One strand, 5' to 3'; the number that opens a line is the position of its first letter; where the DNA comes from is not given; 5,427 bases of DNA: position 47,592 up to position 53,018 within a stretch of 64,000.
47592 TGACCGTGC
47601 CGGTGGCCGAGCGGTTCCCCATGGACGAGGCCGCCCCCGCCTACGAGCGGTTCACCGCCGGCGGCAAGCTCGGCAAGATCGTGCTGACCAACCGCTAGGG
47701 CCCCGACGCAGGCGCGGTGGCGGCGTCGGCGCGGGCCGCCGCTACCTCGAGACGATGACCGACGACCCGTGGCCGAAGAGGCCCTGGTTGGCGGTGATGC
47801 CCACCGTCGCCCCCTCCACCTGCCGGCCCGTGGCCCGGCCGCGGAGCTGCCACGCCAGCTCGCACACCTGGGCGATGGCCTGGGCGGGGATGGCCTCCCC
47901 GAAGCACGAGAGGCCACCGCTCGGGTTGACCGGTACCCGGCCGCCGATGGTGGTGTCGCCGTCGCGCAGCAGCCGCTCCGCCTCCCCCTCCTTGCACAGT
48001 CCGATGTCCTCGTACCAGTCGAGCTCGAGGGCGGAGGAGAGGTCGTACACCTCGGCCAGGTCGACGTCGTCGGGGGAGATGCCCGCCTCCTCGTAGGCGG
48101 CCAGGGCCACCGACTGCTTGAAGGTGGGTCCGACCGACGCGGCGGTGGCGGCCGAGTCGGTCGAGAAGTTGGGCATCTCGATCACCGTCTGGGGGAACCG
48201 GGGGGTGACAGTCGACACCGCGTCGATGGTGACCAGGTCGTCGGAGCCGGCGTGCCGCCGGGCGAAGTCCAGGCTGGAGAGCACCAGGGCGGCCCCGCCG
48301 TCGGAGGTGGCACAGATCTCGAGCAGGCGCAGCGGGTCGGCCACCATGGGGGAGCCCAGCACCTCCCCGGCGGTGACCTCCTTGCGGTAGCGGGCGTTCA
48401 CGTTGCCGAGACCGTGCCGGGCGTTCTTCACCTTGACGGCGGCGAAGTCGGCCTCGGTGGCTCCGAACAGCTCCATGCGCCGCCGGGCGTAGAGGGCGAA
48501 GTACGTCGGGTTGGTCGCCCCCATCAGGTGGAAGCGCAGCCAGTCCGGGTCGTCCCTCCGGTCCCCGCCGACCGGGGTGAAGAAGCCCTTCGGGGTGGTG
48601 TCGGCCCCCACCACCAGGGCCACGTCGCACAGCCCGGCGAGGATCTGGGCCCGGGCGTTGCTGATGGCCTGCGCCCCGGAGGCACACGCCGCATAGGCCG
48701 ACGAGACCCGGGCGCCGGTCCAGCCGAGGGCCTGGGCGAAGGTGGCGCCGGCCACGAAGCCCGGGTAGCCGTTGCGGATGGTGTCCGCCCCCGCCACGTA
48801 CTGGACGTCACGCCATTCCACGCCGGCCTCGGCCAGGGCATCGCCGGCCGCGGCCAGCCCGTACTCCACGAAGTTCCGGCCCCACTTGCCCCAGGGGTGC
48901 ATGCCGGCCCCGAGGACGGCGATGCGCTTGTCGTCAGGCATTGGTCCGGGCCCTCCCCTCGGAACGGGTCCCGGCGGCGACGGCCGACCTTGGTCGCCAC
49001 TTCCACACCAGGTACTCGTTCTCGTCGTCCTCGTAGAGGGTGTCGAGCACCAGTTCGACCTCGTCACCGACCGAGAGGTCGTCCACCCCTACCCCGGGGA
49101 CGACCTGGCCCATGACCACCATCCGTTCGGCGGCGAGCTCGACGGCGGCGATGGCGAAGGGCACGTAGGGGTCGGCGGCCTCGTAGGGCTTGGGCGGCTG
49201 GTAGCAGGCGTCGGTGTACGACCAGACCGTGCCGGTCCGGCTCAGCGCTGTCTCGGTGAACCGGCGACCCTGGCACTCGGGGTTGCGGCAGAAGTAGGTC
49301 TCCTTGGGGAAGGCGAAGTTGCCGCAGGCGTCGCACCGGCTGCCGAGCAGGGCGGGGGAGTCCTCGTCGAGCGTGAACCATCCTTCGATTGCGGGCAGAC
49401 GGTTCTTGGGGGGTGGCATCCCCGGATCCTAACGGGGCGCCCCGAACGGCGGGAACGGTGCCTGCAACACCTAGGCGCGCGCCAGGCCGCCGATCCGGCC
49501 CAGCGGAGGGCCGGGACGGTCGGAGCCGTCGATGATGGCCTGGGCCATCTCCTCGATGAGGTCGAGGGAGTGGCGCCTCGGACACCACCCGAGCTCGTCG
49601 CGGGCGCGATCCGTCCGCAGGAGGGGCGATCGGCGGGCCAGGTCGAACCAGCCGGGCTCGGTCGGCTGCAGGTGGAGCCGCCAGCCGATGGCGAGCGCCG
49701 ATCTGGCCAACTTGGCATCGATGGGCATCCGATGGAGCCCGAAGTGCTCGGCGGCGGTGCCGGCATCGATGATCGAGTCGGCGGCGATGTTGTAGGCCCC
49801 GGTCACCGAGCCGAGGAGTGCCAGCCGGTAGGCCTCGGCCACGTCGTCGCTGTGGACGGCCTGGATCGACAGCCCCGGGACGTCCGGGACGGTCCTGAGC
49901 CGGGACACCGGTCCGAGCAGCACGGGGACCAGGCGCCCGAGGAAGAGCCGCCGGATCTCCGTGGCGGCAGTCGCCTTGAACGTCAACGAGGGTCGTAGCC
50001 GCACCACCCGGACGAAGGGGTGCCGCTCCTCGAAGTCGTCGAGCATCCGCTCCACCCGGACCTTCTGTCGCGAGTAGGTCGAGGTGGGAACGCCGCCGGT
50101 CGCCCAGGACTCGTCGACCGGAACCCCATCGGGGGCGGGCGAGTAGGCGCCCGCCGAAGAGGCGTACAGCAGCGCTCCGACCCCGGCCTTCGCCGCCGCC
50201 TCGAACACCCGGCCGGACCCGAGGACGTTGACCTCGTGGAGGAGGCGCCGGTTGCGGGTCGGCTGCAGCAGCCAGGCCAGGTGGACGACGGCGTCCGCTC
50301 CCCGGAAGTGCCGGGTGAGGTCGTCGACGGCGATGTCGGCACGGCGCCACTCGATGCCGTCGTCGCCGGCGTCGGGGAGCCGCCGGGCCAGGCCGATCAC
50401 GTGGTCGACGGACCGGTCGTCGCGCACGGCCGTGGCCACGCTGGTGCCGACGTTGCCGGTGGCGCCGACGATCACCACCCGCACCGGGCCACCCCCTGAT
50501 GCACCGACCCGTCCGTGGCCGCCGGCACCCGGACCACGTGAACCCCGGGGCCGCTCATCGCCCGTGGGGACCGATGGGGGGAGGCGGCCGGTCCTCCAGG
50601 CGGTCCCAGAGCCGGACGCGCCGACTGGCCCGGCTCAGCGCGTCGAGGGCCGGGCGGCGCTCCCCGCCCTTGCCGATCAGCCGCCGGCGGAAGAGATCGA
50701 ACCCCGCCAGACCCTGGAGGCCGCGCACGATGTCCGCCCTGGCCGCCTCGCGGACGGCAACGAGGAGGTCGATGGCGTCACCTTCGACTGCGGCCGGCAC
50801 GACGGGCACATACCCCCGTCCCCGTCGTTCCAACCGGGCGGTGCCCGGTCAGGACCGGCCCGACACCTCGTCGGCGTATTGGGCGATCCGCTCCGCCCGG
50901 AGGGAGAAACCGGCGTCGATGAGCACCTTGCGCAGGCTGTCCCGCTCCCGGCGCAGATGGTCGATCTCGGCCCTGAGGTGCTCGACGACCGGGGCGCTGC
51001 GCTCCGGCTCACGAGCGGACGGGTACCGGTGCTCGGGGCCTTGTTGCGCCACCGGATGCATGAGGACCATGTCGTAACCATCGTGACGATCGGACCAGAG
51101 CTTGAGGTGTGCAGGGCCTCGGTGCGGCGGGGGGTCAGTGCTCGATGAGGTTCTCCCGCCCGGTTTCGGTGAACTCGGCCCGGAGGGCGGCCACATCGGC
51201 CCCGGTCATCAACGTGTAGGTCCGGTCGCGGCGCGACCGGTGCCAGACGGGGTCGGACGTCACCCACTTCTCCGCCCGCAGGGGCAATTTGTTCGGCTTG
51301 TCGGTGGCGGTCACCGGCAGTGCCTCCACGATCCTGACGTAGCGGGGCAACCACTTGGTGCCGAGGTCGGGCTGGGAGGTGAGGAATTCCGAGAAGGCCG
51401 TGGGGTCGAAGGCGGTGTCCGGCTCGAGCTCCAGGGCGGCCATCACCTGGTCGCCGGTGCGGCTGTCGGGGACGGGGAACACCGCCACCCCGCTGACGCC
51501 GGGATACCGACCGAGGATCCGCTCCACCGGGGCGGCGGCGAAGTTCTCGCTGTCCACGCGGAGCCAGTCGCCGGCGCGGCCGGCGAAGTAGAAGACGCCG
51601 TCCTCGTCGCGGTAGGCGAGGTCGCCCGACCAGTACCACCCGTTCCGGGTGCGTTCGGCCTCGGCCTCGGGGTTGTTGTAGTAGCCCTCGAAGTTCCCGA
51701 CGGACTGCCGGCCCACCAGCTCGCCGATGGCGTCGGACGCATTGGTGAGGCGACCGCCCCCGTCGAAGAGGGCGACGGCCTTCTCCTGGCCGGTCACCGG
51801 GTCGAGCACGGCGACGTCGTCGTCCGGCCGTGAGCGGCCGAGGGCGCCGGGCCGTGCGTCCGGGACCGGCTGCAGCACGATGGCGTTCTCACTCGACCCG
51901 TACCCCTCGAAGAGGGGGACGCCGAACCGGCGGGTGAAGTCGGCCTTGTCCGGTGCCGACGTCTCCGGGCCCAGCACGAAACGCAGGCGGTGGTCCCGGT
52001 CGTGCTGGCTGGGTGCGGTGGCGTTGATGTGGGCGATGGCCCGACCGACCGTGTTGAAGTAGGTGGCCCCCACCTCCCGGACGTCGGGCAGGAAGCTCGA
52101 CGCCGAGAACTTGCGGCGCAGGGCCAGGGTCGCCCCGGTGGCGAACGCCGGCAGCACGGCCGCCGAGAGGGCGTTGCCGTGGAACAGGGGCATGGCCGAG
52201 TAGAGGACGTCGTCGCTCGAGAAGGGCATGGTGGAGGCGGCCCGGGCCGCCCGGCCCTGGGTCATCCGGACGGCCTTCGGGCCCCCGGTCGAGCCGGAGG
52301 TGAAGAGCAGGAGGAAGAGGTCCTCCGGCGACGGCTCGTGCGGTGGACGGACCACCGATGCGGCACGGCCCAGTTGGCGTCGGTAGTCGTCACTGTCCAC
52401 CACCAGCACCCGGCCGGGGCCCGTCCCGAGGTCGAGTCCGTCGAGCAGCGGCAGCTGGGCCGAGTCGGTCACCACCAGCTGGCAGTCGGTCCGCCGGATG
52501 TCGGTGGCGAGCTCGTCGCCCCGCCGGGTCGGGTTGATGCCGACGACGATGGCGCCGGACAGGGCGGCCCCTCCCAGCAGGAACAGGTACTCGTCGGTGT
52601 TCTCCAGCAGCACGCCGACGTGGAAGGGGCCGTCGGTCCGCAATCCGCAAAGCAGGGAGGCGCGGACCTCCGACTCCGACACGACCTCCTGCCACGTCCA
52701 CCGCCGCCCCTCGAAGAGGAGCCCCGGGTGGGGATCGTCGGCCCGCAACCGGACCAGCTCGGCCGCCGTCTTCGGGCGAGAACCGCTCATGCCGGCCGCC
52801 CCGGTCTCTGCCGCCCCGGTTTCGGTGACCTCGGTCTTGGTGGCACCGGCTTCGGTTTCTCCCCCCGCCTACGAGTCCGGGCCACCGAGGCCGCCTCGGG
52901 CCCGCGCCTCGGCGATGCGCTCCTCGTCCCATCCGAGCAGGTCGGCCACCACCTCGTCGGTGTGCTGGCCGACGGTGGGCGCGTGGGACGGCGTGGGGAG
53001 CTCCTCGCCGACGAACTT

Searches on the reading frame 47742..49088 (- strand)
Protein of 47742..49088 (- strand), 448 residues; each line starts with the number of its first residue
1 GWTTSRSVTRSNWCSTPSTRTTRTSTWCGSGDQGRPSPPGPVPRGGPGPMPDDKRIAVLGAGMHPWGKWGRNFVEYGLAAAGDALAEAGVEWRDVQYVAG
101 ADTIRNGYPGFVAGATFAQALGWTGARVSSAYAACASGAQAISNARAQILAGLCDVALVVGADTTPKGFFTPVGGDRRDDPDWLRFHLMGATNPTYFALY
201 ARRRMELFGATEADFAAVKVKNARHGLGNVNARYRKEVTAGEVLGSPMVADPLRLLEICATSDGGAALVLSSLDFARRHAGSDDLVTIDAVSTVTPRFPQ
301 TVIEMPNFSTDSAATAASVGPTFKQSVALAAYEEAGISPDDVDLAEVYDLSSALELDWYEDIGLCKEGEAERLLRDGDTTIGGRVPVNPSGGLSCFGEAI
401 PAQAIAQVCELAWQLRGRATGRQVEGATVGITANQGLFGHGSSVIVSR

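Call 14: search_protein_families(library=pfam, proteins=[window:47742-49088:-], max_evalue=0.001)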
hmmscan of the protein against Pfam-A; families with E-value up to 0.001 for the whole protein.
window:47742-49088:- (448 aa): 3 families
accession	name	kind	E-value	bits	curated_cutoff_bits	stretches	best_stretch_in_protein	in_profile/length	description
PF22691.2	Thiolase_C_1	-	4.6e-33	114.4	28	1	325-446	21-141/144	Thiolase C-terminal domain-like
PF00108.29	Thiolase_N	-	4.1e-09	36.6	26.4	1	73-272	23-258/260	Thiolase, N-terminal domain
PF00109.32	ketoacyl-synt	-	8.8e-07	29.2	20.8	1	112-164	152-203/252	Beta-ketoacyl synthase, N-terminal domain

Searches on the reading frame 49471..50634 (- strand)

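Call 14: search_protein_families(library=pfam, proteins=[window:49471-50634:-], max_evalue=0.001)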
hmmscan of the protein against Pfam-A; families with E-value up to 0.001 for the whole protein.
window:49471-50634:- (387 aa): 4 families
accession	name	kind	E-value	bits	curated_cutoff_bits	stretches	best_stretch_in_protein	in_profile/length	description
PF01370.27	Epimerase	-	1.5e-19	70.8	20.9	1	53-284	1-240/240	NAD dependent epimerase/dehydratase family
PF13460.12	NAD_binding_10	-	1.1e-08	35.7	27.2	1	57-200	1-133/184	NAD(P)H-binding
PF01073.25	3Beta_HSD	-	4e-08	33.1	22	1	100-198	53-157/280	3-beta hydroxysteroid dehydrogenase/isomerase family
PF04321.23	RmlD_sub_bind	-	0.00026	20.6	27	1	52-210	2-148/287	RmlD substrate binding domain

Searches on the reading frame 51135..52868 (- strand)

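Call 14: search_protein_families(library=pfam, proteins=[window:51135-52868:-], max_evalue=0.001)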
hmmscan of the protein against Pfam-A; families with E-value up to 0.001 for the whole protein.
window:51135-52868:- (577 aa): 2 families
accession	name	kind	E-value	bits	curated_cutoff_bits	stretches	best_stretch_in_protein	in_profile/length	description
PF00501.34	AMP-binding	-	1e-47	163.3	29.9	1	50-397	14-384/384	AMP-binding enzyme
PF13193.12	AMP-binding_C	-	1.7e-07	32.5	24.5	1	448-524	2-76/76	AMP-binding enzyme C-terminal domain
